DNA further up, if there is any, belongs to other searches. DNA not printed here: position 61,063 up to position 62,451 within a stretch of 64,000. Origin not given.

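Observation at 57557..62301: Tightly coupled operon of SPPY methyltransferase + protein-kinase/P-loop NTPase fusion + tandem Rossmann (CARF/SAVED-like?) protein: candidate undescribed defence system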

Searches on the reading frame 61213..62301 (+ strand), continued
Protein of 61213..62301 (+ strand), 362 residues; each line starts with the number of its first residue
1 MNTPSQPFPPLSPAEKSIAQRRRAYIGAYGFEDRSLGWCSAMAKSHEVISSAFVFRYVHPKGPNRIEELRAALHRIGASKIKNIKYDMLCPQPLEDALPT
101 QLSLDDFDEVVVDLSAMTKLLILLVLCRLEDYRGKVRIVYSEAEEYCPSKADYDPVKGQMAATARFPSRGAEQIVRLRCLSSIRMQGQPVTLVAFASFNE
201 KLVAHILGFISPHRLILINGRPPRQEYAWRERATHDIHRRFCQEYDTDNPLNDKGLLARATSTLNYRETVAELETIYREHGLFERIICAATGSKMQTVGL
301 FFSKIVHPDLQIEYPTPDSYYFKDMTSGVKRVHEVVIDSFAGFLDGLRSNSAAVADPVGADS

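Call 60: search_protein_families(library=pfam, proteins=[P0241, P0243, P0280, P0247, P0334, P0265, P0364, P0380], max_evalue=0.01)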
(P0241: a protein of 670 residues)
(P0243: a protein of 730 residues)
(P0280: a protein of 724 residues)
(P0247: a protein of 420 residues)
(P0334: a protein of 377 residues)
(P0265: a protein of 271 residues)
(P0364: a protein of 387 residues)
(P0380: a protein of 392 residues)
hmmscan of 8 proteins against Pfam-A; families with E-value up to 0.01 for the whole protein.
P0241 (670 aa): 3 families
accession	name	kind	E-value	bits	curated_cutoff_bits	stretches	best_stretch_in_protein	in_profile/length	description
PF02518.31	HATPase_c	-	9.6e-33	113.4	26.4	1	555-665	1-109/111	Histidine kinase-, DNA gyrase B-, and HSP90-like ATPase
PF00512.31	HisKA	-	1e-27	96.4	26.9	2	446-509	6-66/66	His Kinase A (phospho-acceptor) domain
PF14501.12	HATPase_c_5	-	0.00013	22.2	22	1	560-652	6-91/102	GHKL domain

P0243 (730 aa): 0 families

P0280 (724 aa): 2 families
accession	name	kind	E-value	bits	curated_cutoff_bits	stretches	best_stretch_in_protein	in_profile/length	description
PF00149.33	Metallophos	-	2.5e-10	41.5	21.5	1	384-630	2-190/191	Calcineurin-like phosphoesterase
PF12850.12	Metallophos_2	-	0.00055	20.4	27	0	384-473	2-60/154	Calcineurin-like phosphoesterase superfamily domain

P0247 (420 aa): 2 families
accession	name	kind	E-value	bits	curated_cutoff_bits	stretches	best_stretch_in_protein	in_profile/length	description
PF13676.11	TIR_2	-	8.2e-17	62.3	28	1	275-384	1-105/122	TIR domain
PF01582.25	TIR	-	0.00018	21.8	21.3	1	282-370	9-97/179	TIR domain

P0334 (377 aa): 0 families

P0265 (271 aa): 0 families

P0364 (387 aa): 1 family
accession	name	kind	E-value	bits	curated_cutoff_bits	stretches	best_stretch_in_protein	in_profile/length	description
PF22662.2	Csa3_N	-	9.9e-06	26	27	1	27-148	3-118/120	Csa3 CRISPR-associated Rossmann-like domain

P0380 (392 aa): 0 families

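Call 66: find_related_loci(query=A1, collection=viral_contigs, flank=8000)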
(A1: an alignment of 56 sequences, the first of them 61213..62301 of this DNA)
Query A1 (362 aa) in viral_contigs; peptide patterns used: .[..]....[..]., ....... (x = any residue, [..] = any of these).
64 stretches matched a pattern, but none encodes a relative of the query by tblastn (E <= 1e-3).

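Call 68: find_related_loci(query=A5, collection=metagenome_contigs, flank=7000)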
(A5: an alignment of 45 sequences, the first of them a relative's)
Query A5 (349 aa) in metagenome_contigs; peptide patterns used: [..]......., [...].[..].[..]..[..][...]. (x = any residue, [..] = any of these).
387 stretches matched a pattern; 321 encode a relative of the query (tblastn E <= 1e-3); the best 80 are kept; 80 distinct loci.
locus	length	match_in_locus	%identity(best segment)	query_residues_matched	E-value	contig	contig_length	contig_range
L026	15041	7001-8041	51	2-349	1e-111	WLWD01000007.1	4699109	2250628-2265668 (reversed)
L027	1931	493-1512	45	7-347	3e-103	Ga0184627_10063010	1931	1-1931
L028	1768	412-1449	44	3-346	7e-104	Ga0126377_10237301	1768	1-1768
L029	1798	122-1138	44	7-346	1e-103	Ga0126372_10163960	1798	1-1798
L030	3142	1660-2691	44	3-347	2e-99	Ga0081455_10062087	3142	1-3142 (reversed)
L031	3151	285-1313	44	3-346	2e-98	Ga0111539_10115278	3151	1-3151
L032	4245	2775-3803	44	3-346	8e-97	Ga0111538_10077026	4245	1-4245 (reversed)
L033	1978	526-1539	44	7-346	1e-100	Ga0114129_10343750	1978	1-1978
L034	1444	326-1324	43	5-339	1e-95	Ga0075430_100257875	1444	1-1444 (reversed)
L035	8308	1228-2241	42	7-341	5e-86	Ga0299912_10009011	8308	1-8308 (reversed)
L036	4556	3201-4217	42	2-339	1e-84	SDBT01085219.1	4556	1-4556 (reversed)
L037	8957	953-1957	45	7-341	2e-84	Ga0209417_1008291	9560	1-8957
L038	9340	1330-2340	44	7-341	7e-84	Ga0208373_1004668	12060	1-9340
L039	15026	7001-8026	38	1-339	3e-81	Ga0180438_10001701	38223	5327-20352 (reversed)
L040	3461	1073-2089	40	2-339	5e-82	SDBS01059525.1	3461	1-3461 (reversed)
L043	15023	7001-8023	40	2-341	3e-80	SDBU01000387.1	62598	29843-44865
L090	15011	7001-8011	40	5-346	9e-74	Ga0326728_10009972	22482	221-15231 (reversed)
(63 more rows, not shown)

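Call 81: search_protein_families(library=pfam, proteins=[L043:307-963:+, L043:987-1616:+, L043:1616-2305:+, L043:3044-4123:-, L043:8165-9184:+, L043:9181-10947:+, L043:10910-12046:+], max_evalue=0.001)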
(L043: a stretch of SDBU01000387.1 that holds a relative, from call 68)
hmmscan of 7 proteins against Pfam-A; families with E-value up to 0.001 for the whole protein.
L043:307-963:+ (218 aa): 1 family
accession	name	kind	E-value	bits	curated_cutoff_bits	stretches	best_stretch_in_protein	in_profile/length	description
PF00574.28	CLP_protease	-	1.6e-70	237.1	20.2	1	32-206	7-181/182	Clp protease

L043:987-1616:+ (209 aa): 1 family
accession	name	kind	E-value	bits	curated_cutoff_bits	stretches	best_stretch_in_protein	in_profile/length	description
PF00574.28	CLP_protease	-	8.1e-74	247.9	20.2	1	17-198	2-181/182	Clp protease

L043:1616-2305:+ (229 aa): 0 families

L043:3044-4123:- (359 aa): 1 family
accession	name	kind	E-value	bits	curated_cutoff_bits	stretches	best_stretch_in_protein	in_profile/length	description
PF00571.33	CBS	-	8.3e-56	186.6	24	4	207-262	1-56/57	CBS domain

L043:8165-9184:+ (339 aa): 2 families
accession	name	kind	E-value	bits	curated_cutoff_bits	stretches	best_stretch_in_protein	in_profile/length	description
PF01555.25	N6_N4_Mtase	-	4e-55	187.6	26.7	1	26-238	2-219/221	DNA methylase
PF01170.24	UPF0020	-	0.00074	19.7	22.3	0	177-228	4-56/197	RMKL-like, methyltransferase domain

L043:9181-10947:+ (588 aa): 2 families
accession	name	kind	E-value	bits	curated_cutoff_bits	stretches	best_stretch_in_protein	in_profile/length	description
PF20154.4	LNT_N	-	6.5e-28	98.4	27.1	1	16-170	1-159/159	Apolipoprotein N-acyltransferase N-terminal domain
PF00795.27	CN_hydrolase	-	3.5e-14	53.2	23.2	1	251-509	15-231/256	Carbon-nitrogen hydrolase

L043:10910-12046:+ (378 aa): 7 families
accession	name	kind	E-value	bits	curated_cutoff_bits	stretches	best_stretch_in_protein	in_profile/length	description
PF13646.12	HEAT_2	-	9.4e-33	112.8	27.7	4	155-238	7-87/88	HEAT repeats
PF02985.28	HEAT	-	2.2e-21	74.3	23.5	0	279-303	3-27/31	HEAT repeat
PF03130.22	HEAT_PBS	-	8.4e-13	47.8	20.9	0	292-307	1-16/27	PBS lyase HEAT-like repeat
PF12717.13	Cnd1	-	1.2e-07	32.4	26.4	0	79-111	14-46/162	non-SMC mitotic condensation complex subunit 1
PF13513.12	HEAT_EZ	-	5.6e-06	27.2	27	0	132-175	2-55/55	HEAT-like repeat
PF01602.26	Adaptin_N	-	0.00012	21.3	37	0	79-141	72-138/524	Adaptin N terminal region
PF25786.1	HEAT_GCN1_C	-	0.00014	22.3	27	0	102-152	12-62/151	GCN1-like, C-terminal HEAT repeats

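Call 87: search_protein_families(library=pfam, alignment_id=A7, max_evalue=0.01)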
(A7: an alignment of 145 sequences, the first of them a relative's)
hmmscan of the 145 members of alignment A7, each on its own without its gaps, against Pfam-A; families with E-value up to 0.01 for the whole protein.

A. member 1, P0241 (670 aa): 3 families
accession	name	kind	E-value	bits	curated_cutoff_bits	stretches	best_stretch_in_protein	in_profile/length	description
PF02518.31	HATPase_c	-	9.6e-33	113.4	26.4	1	555-665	1-109/111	Histidine kinase-, DNA gyrase B-, and HSP90-like ATPase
PF00512.31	HisKA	-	1e-27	96.4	26.9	2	446-509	6-66/66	His Kinase A (phospho-acceptor) domain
PF14501.12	HATPase_c_5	-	0.00013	22.2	22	1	560-652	6-91/102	GHKL domain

B. families by the number of members that match (of 145 scanned): 12 families
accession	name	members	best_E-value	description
PF19810.5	HFX_2341_N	14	7.5e-06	HFX_2341-like, N-terminal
PF22662.2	Csa3_N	11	9.9e-06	Csa3 CRISPR-associated Rossmann-like domain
PF23400.1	CARF_Card1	4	0.00022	Card1 CARF domain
PF02518.31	HATPase_c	1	9.6e-33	Histidine kinase-, DNA gyrase B-, and HSP90-like ATPase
PF00512.31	HisKA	1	1e-27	His Kinase A (phospho-acceptor) domain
PF13676.11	TIR_2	1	8.2e-17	TIR domain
PF00149.33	Metallophos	1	2.5e-10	Calcineurin-like phosphoesterase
PF14501.12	HATPase_c_5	1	0.00013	GHKL domain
PF01582.25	TIR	1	0.00018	TIR domain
PF12850.12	Metallophos_2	1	0.00055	Calcineurin-like phosphoesterase superfamily domain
PF10432.14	bact-PGI_C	1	0.0058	Bacterial phospho-glucose isomerase C-terminal SIS domain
PF10655.14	DUF2482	1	0.0067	Hypothetical protein of unknown function (DUF2482)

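Call 88: search_solved_structures(query=P0243, max_evalue=0.1)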
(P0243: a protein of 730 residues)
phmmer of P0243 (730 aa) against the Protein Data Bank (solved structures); distinct sequences matched with E-value up to 0.1: 0.

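Call 89: search_solved_structures(query=P0280, max_evalue=0.01)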
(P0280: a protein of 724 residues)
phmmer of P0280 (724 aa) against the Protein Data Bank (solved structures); distinct sequences matched with E-value up to 0.01: 1.
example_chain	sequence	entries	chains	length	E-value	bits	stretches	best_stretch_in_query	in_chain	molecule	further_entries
2xmo_A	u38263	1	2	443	0.0015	20.4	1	395-487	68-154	LMO2642 PROTEIN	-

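Call 91: search_dna_similar(query=window:61213-62298:+, collection=plasmids, mode=protein, max_rows=10)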
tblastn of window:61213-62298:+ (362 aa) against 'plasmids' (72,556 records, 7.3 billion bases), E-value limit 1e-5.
Records with a match: 1; places in all: 1; records where one place covers at least 80% of the query: 1.
Best place of each record, by identity: <60% 1.
By first word of the organism name: Bradyrhizobium 1.
By predicted mobility (MOB-suite, as given by PLSDB): non-mobilizable 1.
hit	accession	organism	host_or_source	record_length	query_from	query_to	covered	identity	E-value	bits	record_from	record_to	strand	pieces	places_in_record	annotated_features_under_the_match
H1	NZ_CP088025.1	Bradyrhizobium quebecense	Glycine max cv. AC Glengarry,Cell ...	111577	6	329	90%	35.5%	1e-52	194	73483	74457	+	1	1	hypothetical protein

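Call 92: search_dna_similar(query=window:61213-62298:+, collection=phages, mode=protein, max_rows=10)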
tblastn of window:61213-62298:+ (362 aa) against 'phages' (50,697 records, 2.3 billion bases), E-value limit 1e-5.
No match.

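Call 94: get_annotated_region(hit=H1, flank=9000)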
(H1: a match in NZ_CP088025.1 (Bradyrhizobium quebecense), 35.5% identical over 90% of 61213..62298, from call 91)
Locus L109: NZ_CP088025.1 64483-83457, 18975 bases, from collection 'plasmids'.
description: Bradyrhizobium quebecense strain 66S1MB plasmid pBq66S1MBc, complete sequence
organism: Bradyrhizobium quebecense (NCBI taxid 2748629)
taxonomy: Bacteria; Pseudomonadota; Alphaproteobacteria; Hyphomicrobiales; Nitrobacteraceae; Bradyrhizobium; Bradyrhizobium quebecense
host: -; source: Glycine max cv. AC Glengarry,Cell culture,Root nodule from soybean plant inoculated with root zone soil from ...; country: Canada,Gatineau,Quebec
typing (MOB-suite, as given by PLSDB): non-mobilizable
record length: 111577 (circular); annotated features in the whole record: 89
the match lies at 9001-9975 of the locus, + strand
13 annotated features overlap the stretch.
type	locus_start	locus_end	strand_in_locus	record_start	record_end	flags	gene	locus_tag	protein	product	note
CDS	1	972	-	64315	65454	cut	-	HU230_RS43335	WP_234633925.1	YiiX/YebB-like N1pC/P60 family cysteine hydrolase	-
CDS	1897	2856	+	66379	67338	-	-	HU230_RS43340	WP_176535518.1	hypothetical protein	-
CDS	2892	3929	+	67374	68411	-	-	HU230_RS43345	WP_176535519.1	restriction endonuclease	GO:0009307 - DNA restriction-modification system [Evidence IEA]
CDS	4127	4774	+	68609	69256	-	-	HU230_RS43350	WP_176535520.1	hypothetical protein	-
CDS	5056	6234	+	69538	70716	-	-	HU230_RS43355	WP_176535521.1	DNA methyltransferase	GO:0006306 - DNA methylation [Evidence IEA]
CDS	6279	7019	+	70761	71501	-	-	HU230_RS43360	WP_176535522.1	hypothetical protein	-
CDS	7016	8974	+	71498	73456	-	-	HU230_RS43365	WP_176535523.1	hypothetical protein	-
CDS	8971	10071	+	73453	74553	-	-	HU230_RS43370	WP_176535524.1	hypothetical protein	-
CDS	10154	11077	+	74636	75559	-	thyX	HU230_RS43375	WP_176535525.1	FAD-dependent thymidylate synthase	GO:0009265 - 2'-deoxyribonucleotide biosynthetic process [Evidence IEA]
CDS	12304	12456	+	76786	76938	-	-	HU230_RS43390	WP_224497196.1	hypothetical protein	-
CDS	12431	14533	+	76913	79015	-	-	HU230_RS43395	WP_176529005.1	recombinase family protein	GO:0006310 - DNA recombination [Evidence IEA]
CDS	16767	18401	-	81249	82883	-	-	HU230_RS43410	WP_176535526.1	S8 family peptidase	-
CDS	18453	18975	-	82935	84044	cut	-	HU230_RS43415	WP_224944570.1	AAA family ATPase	-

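Call 95: fold_search(model_id=the predicted structure, library=viral)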
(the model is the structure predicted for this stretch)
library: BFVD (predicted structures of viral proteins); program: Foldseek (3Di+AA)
matches with E <= 10: 887; with E <= 0.001: 5
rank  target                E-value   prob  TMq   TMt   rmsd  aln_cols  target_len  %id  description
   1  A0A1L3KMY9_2          3.6e-04  0.97  0.20  0.08  12.7       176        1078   16  RNA-directed RNA polymerase L [Sanxia atyid shrimp virus 4]
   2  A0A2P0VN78            4.1e-04  0.57  0.20  0.12  21.4       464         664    9  Putative methyltransferase [Tetraselmis virus 1]
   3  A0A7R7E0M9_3          5.2e-04  0.44  0.18  0.07  23.3       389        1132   10  (no name in the UniProt tables at hand)
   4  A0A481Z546            6.6e-04  0.99  0.23  0.21  10.1       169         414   12  FtsJ-like methyltransferase [Pithovirus LCPAC101]
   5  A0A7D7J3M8            8.4e-04  0.33  0.18  0.18  17.5       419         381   10  (no name in the UniProt tables at hand)
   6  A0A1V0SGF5            1.3e-03  1.00  0.26  0.10   9.0       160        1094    9  FtsJ-like methyltransferase [Hokovirus HKV1]
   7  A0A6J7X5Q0            1.3e-03  0.38  0.19  0.11  24.5       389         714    8  Methyltransferase domain containing protein [uncultured Caudovirales phage]
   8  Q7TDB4                1.7e-03  0.16  0.14  0.07  22.6       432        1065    8  Outer capsid protein VP3 [Cryphonectria parasitica mycoreovirus 1 (strain 9B21)]
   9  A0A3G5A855            2.0e-03  0.84  0.20  0.22  10.9       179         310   12  Uncharacterized protein [Hyperionvirus sp.]
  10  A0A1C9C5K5            2.2e-03  0.93  0.22  0.32  12.2       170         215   13  Uncharacterized protein [Heterosigma akashiwo virus 01]
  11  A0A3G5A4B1            2.5e-03  0.63  0.24  0.14  16.5       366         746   11  tRNA 4-thiouridine(8) synthase (Fragment) [Harvfovirus sp.]
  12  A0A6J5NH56            3.0e-03  0.60  0.18  0.24  12.6       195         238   11  Uncharacterized protein [uncultured Caudovirales phage]
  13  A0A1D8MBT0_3          3.4e-03  0.28  0.20  0.07  20.5       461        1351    7  (no name in the UniProt tables at hand)
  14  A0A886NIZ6            3.8e-03  0.60  0.18  0.18  13.8       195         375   11  (no name in the UniProt tables at hand)
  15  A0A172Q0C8            4.6e-03  0.82  0.18  0.34  11.9       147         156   12  Uncharacterized protein [Acinetobacter phage vB_AbaM_ME3]
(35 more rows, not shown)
